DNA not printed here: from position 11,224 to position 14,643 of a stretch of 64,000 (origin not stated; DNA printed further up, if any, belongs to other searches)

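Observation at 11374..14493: Secreted protein with four HKD motifs (double PLD unit) plus a second secreted 2xHKD paralogue 14 kb away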

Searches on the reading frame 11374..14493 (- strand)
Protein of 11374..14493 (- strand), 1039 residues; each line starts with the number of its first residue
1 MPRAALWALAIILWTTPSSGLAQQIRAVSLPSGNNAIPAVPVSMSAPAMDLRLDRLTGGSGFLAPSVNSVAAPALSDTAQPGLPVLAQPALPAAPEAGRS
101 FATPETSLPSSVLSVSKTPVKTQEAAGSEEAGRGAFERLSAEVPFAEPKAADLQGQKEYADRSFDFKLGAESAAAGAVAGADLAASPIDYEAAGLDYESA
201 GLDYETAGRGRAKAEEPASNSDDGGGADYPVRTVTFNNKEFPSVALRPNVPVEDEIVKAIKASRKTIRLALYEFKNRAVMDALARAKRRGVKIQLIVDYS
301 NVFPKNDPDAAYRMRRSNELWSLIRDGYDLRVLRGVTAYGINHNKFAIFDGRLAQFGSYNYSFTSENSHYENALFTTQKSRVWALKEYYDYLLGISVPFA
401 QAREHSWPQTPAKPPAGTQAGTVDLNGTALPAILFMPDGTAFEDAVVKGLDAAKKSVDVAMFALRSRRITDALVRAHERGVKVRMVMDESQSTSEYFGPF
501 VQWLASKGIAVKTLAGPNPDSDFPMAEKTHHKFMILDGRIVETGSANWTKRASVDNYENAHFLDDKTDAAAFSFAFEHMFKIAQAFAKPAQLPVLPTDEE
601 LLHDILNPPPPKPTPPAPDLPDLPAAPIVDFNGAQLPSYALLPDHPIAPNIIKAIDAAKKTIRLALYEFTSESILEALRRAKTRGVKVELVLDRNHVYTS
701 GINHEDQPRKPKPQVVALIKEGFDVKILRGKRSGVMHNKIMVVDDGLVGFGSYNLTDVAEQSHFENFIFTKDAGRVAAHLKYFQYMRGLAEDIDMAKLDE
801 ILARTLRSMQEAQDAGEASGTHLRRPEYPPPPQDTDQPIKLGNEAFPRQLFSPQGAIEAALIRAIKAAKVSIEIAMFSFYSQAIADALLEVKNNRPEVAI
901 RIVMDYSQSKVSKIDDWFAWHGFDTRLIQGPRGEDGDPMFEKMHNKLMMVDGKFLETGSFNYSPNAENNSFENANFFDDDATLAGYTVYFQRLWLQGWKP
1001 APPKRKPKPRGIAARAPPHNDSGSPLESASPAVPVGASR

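Call 3: search_protein_families(library=pfam, proteins=[window:11374-14493:-], max_evalue=0.01)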
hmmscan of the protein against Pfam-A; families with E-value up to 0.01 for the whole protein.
window:11374-14493:- (1039 aa): 5 families
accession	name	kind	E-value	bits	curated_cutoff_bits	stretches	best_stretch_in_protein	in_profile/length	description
PF13091.12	PLDc_2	-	1.9e-95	316.1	27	4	651-786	1-131/132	PLD-like domain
PF07894.18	SACK1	-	6.8e-16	59.1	21.4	2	251-372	125-249/274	Scaffolding anchor of CK1 domain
PF00614.28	PLDc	-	4.7e-12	45.8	21.9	1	530-552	6-28/28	Phospholipase D Active site motif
PF13090.12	PP_kinase_C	-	4.3e-06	26.7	25.8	0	252-297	16-61/172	Polyphosphate kinase C-terminal domain 2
PF11495.14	Regulator_TrmB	-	9.5e-06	25.5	22.2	0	650-694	14-58/233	Archaeal transcriptional regulator TrmB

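Call 4: search_protein_families(library=ncbifam, proteins=[window:11374-14493:-], max_evalue=0.01)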
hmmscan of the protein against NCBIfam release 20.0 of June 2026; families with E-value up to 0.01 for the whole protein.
window:11374-14493:- (1039 aa): 13 families
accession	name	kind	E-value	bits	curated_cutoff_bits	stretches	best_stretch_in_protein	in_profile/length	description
NF010492.0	PRK13912.1-3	equivalog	2.8e-63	212.7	297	4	444-581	37-173/178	nuclease NucT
NF010491.0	PRK13912.1-2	equivalog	2.1e-55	187.3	225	4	255-399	40-180/180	nuclease NucT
NF010493.0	PRK13912.1-4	equivalog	4.1e-44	150.5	351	4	445-584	31-169/171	nuclease NucT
NF038319.1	DISARM_DrmC_I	equivalog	4e-43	147.6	133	4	445-576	98-231/236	DISARM system phospholipase D-like protein DrmC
NF010490.0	PRK13912.1-1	equivalog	2.5e-39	134.9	211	4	435-571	23-147/159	nuclease NucT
TIGR04265.1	bac_cardiolipin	equivalog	8.7e-19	67.8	290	2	435-549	123-241/483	cardiolipin synthase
NF008427.0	PRK11263.1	equivalog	5.1e-15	55.5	281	1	436-553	14-136/409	cardiolipin synthase ClsB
NF041068.1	DpdK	equivalog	7.7e-07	28.8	100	0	465-579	63-166/167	phospholipase D-like domain-containing protein DpdK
NF009107.0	PRK12452.1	equivalog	8.3e-07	28.1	787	0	644-755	342-445/509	cardiolipin synthase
TIGR03705.1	poly_P_kin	equivalog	0.00027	19.5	465.85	0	252-297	510-555/673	polyphosphate kinase 1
NF003927.0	PRK05443.3-6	equivalog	0.00036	19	1042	0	252-297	518-563/717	RNA degradosome polyphosphate kinase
NF006946.0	PRK09428.1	equivalog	0.0048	15.9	314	0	856-914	35-97/451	CDP-diacylglycerol--serine O-phosphatidyltransferase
NF003918.0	PRK05443.1-2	subfamily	0.007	14.5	691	0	253-301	529-577/697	RNA degradosome polyphosphate kinase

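Call 6: search_solved_structures(query=window:11374-14493:-, max_evalue=0.001, show_alignments=1)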
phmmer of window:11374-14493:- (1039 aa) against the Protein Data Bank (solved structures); distinct sequences matched with E-value up to 0.001: 10.
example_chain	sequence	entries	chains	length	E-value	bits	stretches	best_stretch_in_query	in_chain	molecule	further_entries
1byr_A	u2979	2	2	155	6.3e-13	51.3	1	435-564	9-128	PROTEIN (ENDONUCLEASE)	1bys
6ehi_A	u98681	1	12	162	1.3e-12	50.3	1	650-786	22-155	Nuclease NucT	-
9lkx_K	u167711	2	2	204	5.4e-12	48.3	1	436-580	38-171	Mitochondrial cardiolipin hydrolase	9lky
4ggj_A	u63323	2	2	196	6.8e-11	44.6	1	440-580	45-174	Mitochondrial cardiolipin hydrolase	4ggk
4h4a_A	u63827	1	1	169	3.1e-07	32.5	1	446-588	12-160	Mitochondrial cardiolipin hydrolase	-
4gen_A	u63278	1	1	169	3.6e-07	32.3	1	446-588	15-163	Mitochondrial cardiolipin hydrolase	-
4gel_A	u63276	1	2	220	7.9e-07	31.2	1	446-588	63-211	Mitochondrial cardiolipin hydrolase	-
4gem_A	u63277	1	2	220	1.1e-06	30.7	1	446-588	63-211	Mitochondrial cardiolipin hydrolase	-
7e0m_A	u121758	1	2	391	2.3e-06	29.6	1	282-561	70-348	Phospholipase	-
5lzk_A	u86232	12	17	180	2.4e-06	29.6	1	251-378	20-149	Protein FAM83B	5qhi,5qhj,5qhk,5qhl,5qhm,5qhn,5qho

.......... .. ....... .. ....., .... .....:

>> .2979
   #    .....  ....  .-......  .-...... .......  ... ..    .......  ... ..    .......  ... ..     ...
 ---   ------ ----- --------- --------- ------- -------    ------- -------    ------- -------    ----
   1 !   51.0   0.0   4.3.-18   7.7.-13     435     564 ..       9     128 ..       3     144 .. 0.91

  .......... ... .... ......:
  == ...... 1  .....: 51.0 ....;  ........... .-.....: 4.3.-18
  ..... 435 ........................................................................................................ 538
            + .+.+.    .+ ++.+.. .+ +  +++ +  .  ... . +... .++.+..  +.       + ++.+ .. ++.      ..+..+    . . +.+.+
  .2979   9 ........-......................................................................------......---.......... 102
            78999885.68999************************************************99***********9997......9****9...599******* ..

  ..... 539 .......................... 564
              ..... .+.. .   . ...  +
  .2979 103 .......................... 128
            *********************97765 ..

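Call 7: find_homologous_proteins(query=window:11374-14493:-)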
Query window:11374-14493:- (1039 aa): 85 proteins with E <= 0.001 among 8000 candidates.
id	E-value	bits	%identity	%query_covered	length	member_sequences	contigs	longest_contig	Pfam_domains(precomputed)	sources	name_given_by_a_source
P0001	0.0e+0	2348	100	100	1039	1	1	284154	PF07894.19,PF13091.13,PF11495.15,PF13090.13,PF00614.29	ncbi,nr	ncbi:MAG: hypothetical protein HY924_12905 [Elusimicrobia bacterium]|nr:hypothetical protein [Elusim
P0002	0.0e+0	1725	75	99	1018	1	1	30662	PF07894.19,PF13091.13,PF00614.29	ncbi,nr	ncbi:MAG: DUF1669 domain-containing protein [Elusimicrobia bacterium]|nr:DUF1669 domain-containing p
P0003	0.0e+0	1526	79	83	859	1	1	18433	PF07894.19,PF13091.13,PF11495.15,PF13090.13,PF00614.29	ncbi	ncbi:MAG: phospholipase D-like domain-containing protein, partial [Elusimicrobiota bacterium]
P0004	0.0e+0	1343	61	95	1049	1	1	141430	PF07894.19,PF13091.13,PF00614.29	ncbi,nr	ncbi:MAG: DUF1669 domain-containing protein [Elusimicrobia bacterium]|nr:DUF1669 domain-containing p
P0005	0.0e+0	1276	57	99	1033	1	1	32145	PF07894.19,PF13091.13,PF11495.15,PF00614.29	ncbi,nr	ncbi:MAG: DUF1669 domain-containing protein [Elusimicrobia bacterium]|nr:DUF1669 domain-containing p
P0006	0.0e+0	1263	58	96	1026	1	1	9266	PF07894.19,PF13091.13,PF00614.29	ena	-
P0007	0.0e+0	1246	56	99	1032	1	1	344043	PF07894.19,PF13091.13,PF00614.29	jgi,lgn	jgi:phosphatidylserine/phosphatidylglycerophosphate/cardiolipin synthase-like enzyme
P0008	0.0e+0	1243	56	96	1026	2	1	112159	PF07894.19,PF13091.13,PF11495.15,PF00614.29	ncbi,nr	ncbi:MAG: phospholipase D-like domain-containing protein [Elusimicrobia bacterium]|nr:phospholipase 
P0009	0.0e+0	1236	60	87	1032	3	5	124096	PF07894.19,PF13091.13,PF11495.15,PF00614.29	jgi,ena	-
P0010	0.0e+0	1089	53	97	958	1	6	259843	PF07894.19,PF13091.13,PF00614.29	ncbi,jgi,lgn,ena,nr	ncbi:MAG TPA: hypothetical protein DEB40_06370 [Elusimicrobia bacterium]|nr:hypothetical protein [El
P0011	0.0e+0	1033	54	85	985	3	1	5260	PF07894.19,PF13091.13,PF11495.15,PF17941.8,PF00614.29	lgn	-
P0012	5.8e-298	1010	55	76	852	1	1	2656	PF07894.19,PF13091.13,PF11495.15,PF17941.8,PF13090.13,PF00614.29,PF24402.2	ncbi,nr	ncbi:MAG: DUF1669 domain-containing protein, partial [Elusimicrobia bacterium]|nr:DUF1669 domain-con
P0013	1.8e-296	1005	53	84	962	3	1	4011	PF07894.19,PF13091.13,PF11495.15,PF00614.29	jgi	-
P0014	1.2e-295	1002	50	89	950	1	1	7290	PF07894.19,PF13091.13,PF11495.15,PF00614.29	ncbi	-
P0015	2.4e-294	998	63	67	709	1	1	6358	PF07894.19,PF13091.13,PF00614.29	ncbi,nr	ncbi:MAG: phospholipase D-like domain-containing protein, partial [Elusimicrobia bacterium]|nr:phosp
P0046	3.6e-260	885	48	85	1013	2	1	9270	PF07894.19,PF13091.13,PF11495.15,PF00614.29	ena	-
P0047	4.9e-258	878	48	84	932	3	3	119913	PF07894.19,PF13091.13,PF11495.15,PF13090.13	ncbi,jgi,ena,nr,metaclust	ncbi:MAG TPA: hypothetical protein DCZ01_05255 [Elusimicrobia bacterium]|nr:MAG: hypothetical protei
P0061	3.0e-233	796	46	76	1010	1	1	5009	PF13091.13,PF11495.15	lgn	-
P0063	2.7e-232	792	47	75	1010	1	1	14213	PF07894.19,PF13091.13,PF11495.15,PF00614.29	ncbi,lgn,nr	ncbi:MAG: hypothetical protein HKL90_01855 [Elusimicrobia bacterium]|nr:hypothetical protein [Elusim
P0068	5.9e-221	755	47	75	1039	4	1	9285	PF07894.19,PF13091.13,PF11495.15,PF13090.13,PF00614.29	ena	-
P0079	1.5e-201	691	44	75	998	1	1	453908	PF07894.19,PF13091.13,PF11495.15,PF00614.29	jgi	jgi:phosphatidylserine/phosphatidylglycerophosphate/cardiolipin synthase-like enzyme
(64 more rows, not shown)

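Call 13: find_encoding_contigs(protein=P0007, flank=10000, max_places=2)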
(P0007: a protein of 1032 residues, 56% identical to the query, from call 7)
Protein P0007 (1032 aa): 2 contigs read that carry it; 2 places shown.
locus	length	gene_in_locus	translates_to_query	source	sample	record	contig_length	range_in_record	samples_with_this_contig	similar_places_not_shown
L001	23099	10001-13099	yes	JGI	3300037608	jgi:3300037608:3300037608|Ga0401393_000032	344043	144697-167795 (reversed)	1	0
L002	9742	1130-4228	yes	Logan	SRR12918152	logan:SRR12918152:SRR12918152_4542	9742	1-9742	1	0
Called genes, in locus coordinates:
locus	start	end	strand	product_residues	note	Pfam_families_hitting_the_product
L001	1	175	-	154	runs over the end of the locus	PF10604:Polyketide_cyc2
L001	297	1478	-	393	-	PF13185:GAF_2, PF01590:GAF, PF13492:GAF_3, PF01966:HD, PF13487:HD_5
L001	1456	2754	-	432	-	PF13534:Fer4_17 (weak), PF12838:Fer4_7 (weak), PF13183:Fer4_8, PF13187:Fer4_9 (weak), PF02754:CCG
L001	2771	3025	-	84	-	PF05016:ParE_toxin (weak)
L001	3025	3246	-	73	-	PF01402:RHH_1 (weak)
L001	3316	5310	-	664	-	PF01565:FAD_binding_4, PF02913:FAD-oxidase_C, PF01565:FAD_binding_4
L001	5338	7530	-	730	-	PF00072:Response_reg, PF00512:HisKA, PF02518:HATPase_c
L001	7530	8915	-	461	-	PF01212:Beta_elim_lyase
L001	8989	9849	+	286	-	PF13623:SurA_N_2 (faint), PF13624:SurA_N_3 (weak), PF13145:Rotamase_2, PF13616:Rotamase_3, PF00639:Rotamase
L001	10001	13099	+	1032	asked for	PF07894:SACK1 (faint), PF13091:PLDc_2, PF00614:PLDc (faint), PF13091:PLDc_2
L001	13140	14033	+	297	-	PF00892:EamA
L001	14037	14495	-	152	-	PF01863:YgjP-like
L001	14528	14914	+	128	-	PF00072:Response_reg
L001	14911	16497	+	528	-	PF07719:TPR_2 (faint), PF13428:TPR_14 (faint), PF13432:TPR_16, PF14559:TPR_19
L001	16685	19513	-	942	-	PF00989:PAS, PF08448:PAS_4, PF13188:PAS_8, PF13426:PAS_9, PF08448:PAS_4, PF08447:PAS_3, PF08447:PAS_3, PF08448:PAS_4, +10 more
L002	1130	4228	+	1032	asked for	PF07894:SACK1 (faint), PF13091:PLDc_2, PF00614:PLDc (faint), PF13091:PLDc_2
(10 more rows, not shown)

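Call 14: find_encoding_contigs(protein=P0047, flank=10000, max_places=2)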
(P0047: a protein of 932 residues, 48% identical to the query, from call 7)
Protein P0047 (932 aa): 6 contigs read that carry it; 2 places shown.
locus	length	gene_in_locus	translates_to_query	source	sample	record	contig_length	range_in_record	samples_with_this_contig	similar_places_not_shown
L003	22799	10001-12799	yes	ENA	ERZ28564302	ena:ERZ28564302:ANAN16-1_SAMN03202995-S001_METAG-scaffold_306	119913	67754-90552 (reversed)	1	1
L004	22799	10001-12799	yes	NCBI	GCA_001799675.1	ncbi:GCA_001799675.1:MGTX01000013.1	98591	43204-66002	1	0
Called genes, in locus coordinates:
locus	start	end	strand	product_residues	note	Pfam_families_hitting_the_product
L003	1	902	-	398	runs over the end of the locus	PF13185:GAF_2, PF01590:GAF, PF13492:GAF_3, PF13487:HD_5, PF01966:HD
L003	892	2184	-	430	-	PF12838:Fer4_7, PF13183:Fer4_8, PF13187:Fer4_9 (weak), PF13484:Fer4_16 (weak), PF13534:Fer4_17, PF02754:CCG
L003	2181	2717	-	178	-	-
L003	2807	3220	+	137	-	PF13560:HTH_31, PF01381:HTH_3, PF12844:HTH_19, PF13443:HTH_26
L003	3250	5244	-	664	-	PF01565:FAD_binding_4, PF02913:FAD-oxidase_C, PF01565:FAD_binding_4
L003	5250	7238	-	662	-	PF00072:Response_reg, PF00512:HisKA, PF02518:HATPase_c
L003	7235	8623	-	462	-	PF01212:Beta_elim_lyase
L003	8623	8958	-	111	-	PF06155:GBBH-like_N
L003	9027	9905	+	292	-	PF13623:SurA_N_2 (faint), PF13624:SurA_N_3 (weak), PF13145:Rotamase_2, PF13616:Rotamase_3, PF00639:Rotamase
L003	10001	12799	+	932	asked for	PF07894:SACK1, PF11495:TrmB_EBD_N (faint), PF13090:PP_kinase_C (faint), PF13091:PLDc_2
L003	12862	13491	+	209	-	PF04055:Radical_SAM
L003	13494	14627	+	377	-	PF04055:Radical_SAM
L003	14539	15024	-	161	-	PF02082:Rrf2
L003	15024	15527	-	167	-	PF01863:YgjP-like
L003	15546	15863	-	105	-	-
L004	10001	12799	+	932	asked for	PF07894:SACK1, PF11495:TrmB_EBD_N (faint), PF13090:PP_kinase_C (faint), PF13091:PLDc_2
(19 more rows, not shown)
